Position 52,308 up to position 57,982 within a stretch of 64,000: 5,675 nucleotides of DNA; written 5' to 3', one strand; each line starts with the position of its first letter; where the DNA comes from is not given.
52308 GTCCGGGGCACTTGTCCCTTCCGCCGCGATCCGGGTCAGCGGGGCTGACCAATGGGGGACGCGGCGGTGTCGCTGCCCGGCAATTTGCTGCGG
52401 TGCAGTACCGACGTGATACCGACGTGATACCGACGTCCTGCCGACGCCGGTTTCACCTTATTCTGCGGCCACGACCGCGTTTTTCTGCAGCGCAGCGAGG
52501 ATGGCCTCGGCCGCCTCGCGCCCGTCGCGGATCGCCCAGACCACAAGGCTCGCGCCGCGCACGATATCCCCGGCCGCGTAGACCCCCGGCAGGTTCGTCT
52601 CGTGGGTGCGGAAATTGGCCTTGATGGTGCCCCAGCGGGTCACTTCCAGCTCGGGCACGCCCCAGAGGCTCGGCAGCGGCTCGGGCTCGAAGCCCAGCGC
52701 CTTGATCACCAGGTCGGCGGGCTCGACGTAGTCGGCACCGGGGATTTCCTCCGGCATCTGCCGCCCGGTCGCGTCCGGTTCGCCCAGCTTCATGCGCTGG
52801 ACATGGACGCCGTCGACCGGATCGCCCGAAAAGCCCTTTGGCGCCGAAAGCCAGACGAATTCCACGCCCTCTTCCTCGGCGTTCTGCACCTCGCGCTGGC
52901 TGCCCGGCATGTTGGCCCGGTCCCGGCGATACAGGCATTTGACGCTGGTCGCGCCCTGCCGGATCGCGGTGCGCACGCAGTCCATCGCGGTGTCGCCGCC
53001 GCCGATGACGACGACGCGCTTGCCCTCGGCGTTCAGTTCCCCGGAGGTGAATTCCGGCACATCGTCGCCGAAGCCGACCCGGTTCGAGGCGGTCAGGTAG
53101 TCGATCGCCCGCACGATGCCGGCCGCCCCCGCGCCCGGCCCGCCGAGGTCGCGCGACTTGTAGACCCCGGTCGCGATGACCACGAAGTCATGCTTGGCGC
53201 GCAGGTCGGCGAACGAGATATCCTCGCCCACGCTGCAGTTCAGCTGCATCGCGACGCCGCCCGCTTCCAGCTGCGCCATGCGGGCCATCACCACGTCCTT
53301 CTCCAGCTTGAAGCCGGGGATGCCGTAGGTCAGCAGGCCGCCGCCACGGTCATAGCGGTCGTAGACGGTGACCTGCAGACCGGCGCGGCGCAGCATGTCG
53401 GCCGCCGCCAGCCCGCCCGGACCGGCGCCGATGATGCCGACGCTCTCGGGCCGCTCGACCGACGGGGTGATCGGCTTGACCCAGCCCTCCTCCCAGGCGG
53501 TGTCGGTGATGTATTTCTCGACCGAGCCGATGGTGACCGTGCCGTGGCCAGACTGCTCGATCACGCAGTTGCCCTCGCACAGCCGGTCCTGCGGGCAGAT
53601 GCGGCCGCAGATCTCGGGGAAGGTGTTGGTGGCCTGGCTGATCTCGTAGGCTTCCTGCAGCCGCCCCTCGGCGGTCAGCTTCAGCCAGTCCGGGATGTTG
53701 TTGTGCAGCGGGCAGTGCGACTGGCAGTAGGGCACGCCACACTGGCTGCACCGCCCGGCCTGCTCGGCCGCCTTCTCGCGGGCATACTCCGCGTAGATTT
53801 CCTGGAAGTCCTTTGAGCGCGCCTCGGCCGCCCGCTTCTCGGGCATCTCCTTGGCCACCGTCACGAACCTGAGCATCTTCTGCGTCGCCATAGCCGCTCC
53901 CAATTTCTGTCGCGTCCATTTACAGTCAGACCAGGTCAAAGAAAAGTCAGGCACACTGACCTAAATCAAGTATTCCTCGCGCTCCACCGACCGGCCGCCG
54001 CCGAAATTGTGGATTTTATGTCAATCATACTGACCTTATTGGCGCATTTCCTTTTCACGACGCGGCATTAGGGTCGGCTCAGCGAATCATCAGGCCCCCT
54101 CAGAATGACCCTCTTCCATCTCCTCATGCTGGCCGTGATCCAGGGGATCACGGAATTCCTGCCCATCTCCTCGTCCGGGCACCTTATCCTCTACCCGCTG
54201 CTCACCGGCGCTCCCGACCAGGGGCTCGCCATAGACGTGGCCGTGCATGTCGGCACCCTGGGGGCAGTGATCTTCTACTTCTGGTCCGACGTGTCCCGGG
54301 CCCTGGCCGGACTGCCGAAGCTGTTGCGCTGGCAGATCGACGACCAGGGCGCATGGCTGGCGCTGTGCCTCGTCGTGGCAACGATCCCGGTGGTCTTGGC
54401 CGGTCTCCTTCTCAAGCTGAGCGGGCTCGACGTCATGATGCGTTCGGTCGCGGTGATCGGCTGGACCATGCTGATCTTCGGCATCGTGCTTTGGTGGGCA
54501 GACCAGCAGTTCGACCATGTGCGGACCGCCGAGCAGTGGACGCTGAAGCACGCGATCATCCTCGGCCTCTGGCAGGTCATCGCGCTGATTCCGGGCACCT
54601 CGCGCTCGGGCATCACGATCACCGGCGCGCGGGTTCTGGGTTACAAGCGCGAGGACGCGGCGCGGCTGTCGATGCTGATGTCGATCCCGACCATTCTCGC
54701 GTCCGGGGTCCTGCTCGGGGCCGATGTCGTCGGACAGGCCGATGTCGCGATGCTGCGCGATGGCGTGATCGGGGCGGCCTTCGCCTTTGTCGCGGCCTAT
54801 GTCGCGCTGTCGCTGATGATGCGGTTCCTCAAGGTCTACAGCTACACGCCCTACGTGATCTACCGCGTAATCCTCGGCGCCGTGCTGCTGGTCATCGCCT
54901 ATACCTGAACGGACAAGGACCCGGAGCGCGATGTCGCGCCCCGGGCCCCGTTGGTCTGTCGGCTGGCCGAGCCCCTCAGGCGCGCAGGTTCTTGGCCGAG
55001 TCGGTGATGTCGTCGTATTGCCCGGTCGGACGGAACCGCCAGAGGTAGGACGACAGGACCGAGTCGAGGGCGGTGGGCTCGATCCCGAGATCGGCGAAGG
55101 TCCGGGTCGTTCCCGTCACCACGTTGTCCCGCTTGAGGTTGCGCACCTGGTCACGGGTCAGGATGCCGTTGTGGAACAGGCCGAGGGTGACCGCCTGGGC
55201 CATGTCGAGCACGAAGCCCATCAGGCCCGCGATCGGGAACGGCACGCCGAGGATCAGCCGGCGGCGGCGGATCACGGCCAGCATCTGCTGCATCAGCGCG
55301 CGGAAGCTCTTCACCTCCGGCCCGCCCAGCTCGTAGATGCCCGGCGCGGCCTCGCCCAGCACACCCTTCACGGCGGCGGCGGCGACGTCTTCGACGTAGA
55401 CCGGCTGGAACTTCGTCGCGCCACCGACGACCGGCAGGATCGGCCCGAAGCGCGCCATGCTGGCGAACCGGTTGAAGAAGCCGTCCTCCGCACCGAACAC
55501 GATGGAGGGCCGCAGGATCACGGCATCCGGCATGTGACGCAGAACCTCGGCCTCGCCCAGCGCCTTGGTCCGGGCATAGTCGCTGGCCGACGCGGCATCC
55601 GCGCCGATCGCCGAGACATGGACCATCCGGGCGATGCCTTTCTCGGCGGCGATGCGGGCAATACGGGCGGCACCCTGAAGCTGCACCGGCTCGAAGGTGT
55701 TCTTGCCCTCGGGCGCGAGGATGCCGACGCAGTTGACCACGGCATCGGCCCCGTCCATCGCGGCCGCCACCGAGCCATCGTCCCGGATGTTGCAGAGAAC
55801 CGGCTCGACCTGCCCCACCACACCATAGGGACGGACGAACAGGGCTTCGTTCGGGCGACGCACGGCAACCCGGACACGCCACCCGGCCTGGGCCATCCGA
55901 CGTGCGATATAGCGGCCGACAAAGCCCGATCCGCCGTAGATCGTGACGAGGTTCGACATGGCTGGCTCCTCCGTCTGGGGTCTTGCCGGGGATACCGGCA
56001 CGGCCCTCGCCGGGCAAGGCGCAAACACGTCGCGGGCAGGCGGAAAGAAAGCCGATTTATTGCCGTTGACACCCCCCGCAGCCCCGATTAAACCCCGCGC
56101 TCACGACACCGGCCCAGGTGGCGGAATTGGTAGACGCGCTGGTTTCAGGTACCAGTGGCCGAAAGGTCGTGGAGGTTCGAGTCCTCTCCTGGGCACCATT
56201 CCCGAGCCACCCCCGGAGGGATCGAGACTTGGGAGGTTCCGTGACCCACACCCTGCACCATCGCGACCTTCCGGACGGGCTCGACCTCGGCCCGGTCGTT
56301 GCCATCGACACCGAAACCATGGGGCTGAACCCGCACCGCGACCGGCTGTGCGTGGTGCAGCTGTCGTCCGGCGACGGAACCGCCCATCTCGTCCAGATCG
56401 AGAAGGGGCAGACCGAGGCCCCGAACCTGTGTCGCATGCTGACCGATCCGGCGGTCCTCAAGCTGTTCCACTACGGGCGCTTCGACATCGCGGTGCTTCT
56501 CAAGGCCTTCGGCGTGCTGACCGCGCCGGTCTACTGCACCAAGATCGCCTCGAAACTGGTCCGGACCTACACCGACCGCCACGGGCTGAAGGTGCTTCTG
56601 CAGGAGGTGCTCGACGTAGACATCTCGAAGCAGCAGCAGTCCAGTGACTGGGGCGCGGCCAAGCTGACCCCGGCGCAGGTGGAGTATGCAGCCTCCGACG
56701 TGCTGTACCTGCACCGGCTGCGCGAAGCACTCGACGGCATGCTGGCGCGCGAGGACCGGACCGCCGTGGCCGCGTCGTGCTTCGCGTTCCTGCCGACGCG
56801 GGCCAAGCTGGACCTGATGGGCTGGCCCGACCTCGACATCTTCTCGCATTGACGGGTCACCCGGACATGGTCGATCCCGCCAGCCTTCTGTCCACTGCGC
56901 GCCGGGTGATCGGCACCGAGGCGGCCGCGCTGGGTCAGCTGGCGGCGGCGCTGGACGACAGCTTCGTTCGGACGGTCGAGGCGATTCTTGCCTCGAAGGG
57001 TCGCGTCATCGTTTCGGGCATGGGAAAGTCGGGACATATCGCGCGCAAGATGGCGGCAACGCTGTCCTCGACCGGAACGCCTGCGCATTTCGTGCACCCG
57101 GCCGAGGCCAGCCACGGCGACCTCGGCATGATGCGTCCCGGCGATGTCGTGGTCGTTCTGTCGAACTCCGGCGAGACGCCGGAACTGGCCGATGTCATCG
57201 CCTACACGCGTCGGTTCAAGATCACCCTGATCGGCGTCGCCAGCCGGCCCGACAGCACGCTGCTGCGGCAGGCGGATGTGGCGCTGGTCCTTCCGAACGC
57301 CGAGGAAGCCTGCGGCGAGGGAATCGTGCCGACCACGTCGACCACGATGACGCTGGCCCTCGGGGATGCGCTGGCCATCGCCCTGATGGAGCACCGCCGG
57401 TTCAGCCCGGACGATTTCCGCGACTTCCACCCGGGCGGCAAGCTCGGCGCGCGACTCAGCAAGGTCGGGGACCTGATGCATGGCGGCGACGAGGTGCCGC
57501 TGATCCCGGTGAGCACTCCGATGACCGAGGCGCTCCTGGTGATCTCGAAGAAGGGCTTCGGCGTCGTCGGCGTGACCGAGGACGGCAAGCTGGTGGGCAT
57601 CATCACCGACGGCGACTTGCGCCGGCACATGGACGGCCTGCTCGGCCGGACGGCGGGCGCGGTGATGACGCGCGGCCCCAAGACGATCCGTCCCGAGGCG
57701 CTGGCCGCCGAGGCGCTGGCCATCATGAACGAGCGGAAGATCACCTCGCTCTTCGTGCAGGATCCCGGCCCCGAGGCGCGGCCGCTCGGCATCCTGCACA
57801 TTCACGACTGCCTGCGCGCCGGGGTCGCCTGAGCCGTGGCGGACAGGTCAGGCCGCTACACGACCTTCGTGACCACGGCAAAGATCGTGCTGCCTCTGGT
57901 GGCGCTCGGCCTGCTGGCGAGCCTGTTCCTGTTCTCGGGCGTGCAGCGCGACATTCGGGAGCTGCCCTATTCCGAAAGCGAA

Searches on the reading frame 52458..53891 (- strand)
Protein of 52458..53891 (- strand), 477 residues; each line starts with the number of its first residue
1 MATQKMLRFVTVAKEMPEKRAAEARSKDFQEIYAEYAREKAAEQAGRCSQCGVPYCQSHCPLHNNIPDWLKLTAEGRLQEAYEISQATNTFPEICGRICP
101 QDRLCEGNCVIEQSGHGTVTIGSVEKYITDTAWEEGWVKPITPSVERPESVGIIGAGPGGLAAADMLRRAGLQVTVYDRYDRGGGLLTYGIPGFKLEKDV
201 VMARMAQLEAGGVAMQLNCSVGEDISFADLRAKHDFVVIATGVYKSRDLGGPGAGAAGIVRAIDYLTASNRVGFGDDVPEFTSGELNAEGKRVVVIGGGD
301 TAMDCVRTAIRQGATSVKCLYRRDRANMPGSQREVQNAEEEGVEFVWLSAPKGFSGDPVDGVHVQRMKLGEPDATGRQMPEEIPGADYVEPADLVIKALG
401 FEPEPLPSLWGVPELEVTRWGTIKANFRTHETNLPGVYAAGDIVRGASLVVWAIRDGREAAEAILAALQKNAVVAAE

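Call 10: search_protein_families(library=ncbifam, proteins=[window:52458-53891:-])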
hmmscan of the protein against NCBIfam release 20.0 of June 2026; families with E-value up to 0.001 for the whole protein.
window:52458-53891:- (477 aa): 51 families (the best 25 are shown)
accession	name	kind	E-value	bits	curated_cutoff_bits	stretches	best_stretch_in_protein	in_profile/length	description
TIGR01318.1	gltD_gamma_fam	subfamily_domain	3.5e-158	527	482.95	1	9-468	3-465/467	glutamate synthase, small subunit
NF009408.0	PRK12769.1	equivalog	2.8e-146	488.3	1003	1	10-473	189-656/659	formate-dependent uric acid utilization protein AegA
NF009451.0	PRK12809.1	equivalog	2.1e-127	426.1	1154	1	17-470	179-636/639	formate-dependent uric acid utilization protein YgfT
TIGR01317.1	GOGAT_sm_gam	subfamily_domain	1.8e-120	403.1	447.7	1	9-465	5-475/485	glutamate synthase small subunit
NF009414.0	PRK12778.1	equivalog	5e-111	372.2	1103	1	14-470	297-751/752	bifunctional dihydroorotate dehydrogenase B NAD binding subunit/NADPH-dependent glutamate synthase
TIGR01316.1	gltA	equivalog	7.7e-103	344.7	471.75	1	23-465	3-446/449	NADPH-dependent glutamate synthase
NF009410.0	PRK12771.1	subfamily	6.3e-99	332.1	516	1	54-471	48-448/566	NAD(P)-binding protein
NF009413.0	PRK12775.1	equivalog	5.3e-95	319.1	1895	1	5-471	291-757/1006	putative trifunctional 2-polyprenylphenol hydroxylase/glutamate synthase subunit beta/ferritin domain-containing protein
NF009454.0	PRK12814.1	equivalog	1.1e-84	285.1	916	1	56-474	104-506/657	putative NADPH-dependent glutamate synthase small subunit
TIGR03315.1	Se_ygfK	equivalog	1.2e-76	258.1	835.3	1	42-467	433-838/1012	putative selenate reductase subunit YgfK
NF010590.0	PRK13984.1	equivalog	1.1e-73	248.4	946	1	11-471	155-609/611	putative oxidoreductase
NF009415.0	PRK12779.1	equivalog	1.5e-71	241.5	1519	1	57-469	211-627/944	putative bifunctional glutamate synthase subunit beta/2-polyprenylphenol hydroxylase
NF009409.0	PRK12770.1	subfamily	2.7e-67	227.4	343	1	145-472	15-354/360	putative glutamate synthase subunit beta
NF045663.1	diclust_near_Sec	equivalog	5.7e-34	117.3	530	1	40-245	4-201/759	pyridine nucleotide-disulfide oxidoreductase/dicluster-binding protein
TIGR01292.1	TRX_reduct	equivalog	1.6e-15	56.7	343.45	1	290-464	141-296/300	thioredoxin-disulfide reductase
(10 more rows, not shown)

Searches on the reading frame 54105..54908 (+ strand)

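Call 10: search_protein_families(library=ncbifam, proteins=[window:54105-54908:+])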
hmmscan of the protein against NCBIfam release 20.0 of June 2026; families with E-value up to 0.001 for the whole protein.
window:54105-54908:+ (267 aa): 12 families
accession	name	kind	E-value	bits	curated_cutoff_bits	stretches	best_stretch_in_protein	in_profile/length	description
NF001393.0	PRK00281.2-4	equivalog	9.1e-102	340.1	284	1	1-266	1-265/266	undecaprenyl-diphosphate phosphatase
NF001394.0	PRK00281.2-5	equivalog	9.9e-59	199.1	311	1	2-264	7-274/281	undecaprenyl-diphosphate phosphatase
NF001392.0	PRK00281.2-1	equivalog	2e-57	194.8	308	1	1-264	5-271/280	undecaprenyl-diphosphate phosphatase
TIGR00753.1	undec_PP_bacA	equivalog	7.2e-57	193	217.5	1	8-258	3-255/255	undecaprenyl-diphosphatase UppP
NF001390.0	PRK00281.1-4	equivalog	2e-45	155.4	260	1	2-266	5-267/272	undecaprenyl-diphosphate phosphatase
NF001389.0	PRK00281.1-2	equivalog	1.1e-44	152.8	262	1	3-266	6-265/272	undecaprenyl-diphosphate phosphatase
NF001397.0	PRK00281.3-4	equivalog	2e-41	142.4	363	1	1-264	1-277/281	undecaprenyl-diphosphate phosphatase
NF001391.0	PRK00281.1-5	equivalog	2.8e-39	135.2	293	1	2-265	5-273/279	undecaprenyl-diphosphate phosphatase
NF001395.0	PRK00281.3-1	equivalog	1e-35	123.6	394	2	141-264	179-302/306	undecaprenyl-diphosphate phosphatase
NF001388.0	PRK00281.1-1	equivalog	3.7e-33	115.3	362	1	3-264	7-271/273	undecaprenyl-diphosphate phosphatase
NF001396.0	PRK00281.3-3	equivalog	1.7e-28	100.2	382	1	4-262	5-261/264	undecaprenyl-diphosphate phosphatase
NF001398.0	PRK00281.3-5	equivalog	1.6e-22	80.7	354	1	4-263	5-268/278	undecaprenyl-diphosphate phosphatase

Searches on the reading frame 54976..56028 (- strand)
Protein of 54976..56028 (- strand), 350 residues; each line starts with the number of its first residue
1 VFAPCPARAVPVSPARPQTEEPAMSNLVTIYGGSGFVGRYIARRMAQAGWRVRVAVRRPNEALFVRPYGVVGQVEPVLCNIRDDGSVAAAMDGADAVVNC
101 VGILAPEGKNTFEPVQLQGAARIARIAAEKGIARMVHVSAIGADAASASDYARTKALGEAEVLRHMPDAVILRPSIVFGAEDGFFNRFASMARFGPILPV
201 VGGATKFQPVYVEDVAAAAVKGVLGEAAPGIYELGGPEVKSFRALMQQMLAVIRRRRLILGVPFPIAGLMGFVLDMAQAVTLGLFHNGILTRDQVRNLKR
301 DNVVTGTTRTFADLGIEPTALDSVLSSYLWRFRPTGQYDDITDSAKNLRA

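Call 10: search_protein_families(library=ncbifam, proteins=[window:54976-56028:-])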
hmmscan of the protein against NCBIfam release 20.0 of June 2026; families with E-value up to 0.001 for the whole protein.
window:54976-56028:- (350 aa): 13 families
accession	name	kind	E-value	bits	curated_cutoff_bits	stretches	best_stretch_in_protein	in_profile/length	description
NF042422.1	oxyalk_red_OleD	equivalog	2e-14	53.7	580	2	29-140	4-110/329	2-alkyl-3-oxoalkanoate reductase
TIGR03466.1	HpnA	hypoth_equivalog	2.1e-12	46.6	367.65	1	28-145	3-118/327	hopanoid-associated sugar epimerase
TIGR01214.1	rmlD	equivalog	3.9e-10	39.3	224.05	1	149-257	122-230/285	dTDP-4-dehydrorhamnose reductase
NF050030.1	thlkprotThyD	equivalog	8.1e-10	38.4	400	1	28-264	3-261/305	thylakoid membrane protein ThyD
TIGR01777.1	yfcH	hypoth_equivalog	2.2e-09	37.3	207.35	1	28-264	1-251/292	TIGR01777 family oxidoreductase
NF042423.1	oxyalk_red_Shew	equivalog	4.6e-08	32.5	580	1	27-292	10-295/331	2-alkyl-3-oxoalkanoate reductase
NF052578.1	StrlDmthSdmBMthl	equivalog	1.1e-07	31.9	600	1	25-182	2-174/328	sterol demethylase protein SdmB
TIGR02197.1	heptose_epim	equivalog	2.9e-05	23.4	274.6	0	210-265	217-272/316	ADP-glyceromanno-heptose 6-epimerase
NF041293.1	G6PDh_Azf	equivalog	0.0001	21.8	400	1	24-149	1-124/252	NAD-dependent glucose-6-phosphate dehydrogenase Azf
NF005893.0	PRK07856.1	equivalog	0.00023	20.5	255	1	26-94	10-71/255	SDR family oxidoreductase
NF037940.1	PKS_MbtD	equivalog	0.0003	18.9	1150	1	15-140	642-771/978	mycobactin polyketide synthase MbtD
NF005495.0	PRK07109.1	subfamily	0.00044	19.6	264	1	21-59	4-42/334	SDR family oxidoreductase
NF005067.0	PRK06484.1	equivalog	0.0007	18.2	713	1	13-106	261-353/524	short chain dehydrogenase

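Call 42: search_protein_families(library=pfam, proteins=[window:54976-56028:-], max_evalue=0.00001)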
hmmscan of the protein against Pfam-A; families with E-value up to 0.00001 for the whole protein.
window:54976-56028:- (350 aa): 5 families
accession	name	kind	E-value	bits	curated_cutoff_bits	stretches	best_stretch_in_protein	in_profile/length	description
PF01370.27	Epimerase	-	2.3e-17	63.7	20.9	1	28-223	1-225/240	NAD dependent epimerase/dehydratase family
PF01073.25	3Beta_HSD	-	7.3e-15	55.2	22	1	30-142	2-118/280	3-beta hydroxysteroid dehydrogenase/isomerase family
PF13460.12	NAD_binding_10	-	5.8e-14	52.8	27.2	1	32-158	1-127/184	NAD(P)H-binding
PF04321.23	RmlD_sub_bind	-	5.6e-12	45.8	27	1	28-241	3-219/287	RmlD substrate binding domain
PF05368.20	NmrA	-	2.3e-08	34.4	27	1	25-151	2-118/298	NmrA-like family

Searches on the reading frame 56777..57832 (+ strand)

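Call 40: search_protein_families(library=pfam, proteins=[window:56777-57832:+], max_evalue=0.00001)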
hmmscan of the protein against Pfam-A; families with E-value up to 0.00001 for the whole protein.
window:56777-57832:+ (351 aa): 3 families
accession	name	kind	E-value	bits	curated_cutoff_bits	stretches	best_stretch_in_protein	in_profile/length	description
PF01380.27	SIS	-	4.4e-28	98.1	25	1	70-202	1-131/131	SIS domain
PF00571.33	CBS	-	2.3e-19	69.9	24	2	230-285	1-55/57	CBS domain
PF13580.11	SIS_2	-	9.2e-06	26.2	27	0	119-156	101-138/138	SIS domain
